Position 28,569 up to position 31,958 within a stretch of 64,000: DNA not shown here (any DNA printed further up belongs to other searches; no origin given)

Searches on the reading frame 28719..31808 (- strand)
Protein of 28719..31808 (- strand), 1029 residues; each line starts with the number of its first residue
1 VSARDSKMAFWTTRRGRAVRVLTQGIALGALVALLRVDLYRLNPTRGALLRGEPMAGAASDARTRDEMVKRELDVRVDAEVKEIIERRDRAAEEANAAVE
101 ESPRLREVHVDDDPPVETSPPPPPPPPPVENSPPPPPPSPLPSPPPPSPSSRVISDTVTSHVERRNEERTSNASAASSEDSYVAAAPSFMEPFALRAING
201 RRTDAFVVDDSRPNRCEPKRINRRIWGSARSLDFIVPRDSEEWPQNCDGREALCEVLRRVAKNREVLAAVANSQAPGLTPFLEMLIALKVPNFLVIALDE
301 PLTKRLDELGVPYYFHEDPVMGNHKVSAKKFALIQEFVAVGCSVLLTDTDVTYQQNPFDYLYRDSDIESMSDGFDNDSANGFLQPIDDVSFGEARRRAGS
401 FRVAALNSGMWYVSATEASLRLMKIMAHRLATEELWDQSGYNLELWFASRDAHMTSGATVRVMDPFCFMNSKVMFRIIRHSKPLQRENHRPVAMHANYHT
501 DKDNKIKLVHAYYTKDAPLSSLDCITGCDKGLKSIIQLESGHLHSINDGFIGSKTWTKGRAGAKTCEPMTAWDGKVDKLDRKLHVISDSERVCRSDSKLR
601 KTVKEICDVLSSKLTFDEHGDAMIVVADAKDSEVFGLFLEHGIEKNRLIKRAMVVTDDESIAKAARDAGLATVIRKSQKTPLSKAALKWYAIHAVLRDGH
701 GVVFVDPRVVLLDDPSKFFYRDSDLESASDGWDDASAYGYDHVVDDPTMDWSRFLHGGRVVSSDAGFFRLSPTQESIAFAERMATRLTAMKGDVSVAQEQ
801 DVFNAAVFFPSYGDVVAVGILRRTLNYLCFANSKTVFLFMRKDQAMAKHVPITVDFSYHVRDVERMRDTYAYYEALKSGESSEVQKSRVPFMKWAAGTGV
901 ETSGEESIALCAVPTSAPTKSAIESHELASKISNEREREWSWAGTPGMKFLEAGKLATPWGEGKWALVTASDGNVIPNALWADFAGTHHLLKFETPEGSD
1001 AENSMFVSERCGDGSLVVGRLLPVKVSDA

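Call 37: search_protein_families(library=pfam, proteins=[window:28719-31808:-], max_evalue=0.00001)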
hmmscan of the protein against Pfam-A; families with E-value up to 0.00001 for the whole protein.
window:28719-31808:- (1029 aa): 1 family
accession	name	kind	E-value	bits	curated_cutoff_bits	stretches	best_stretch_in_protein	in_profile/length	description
PF03407.22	Nucleotid_trans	-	1.6e-64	218.2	22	2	289-508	2-207/208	Nucleotide-diphospho-sugar transferase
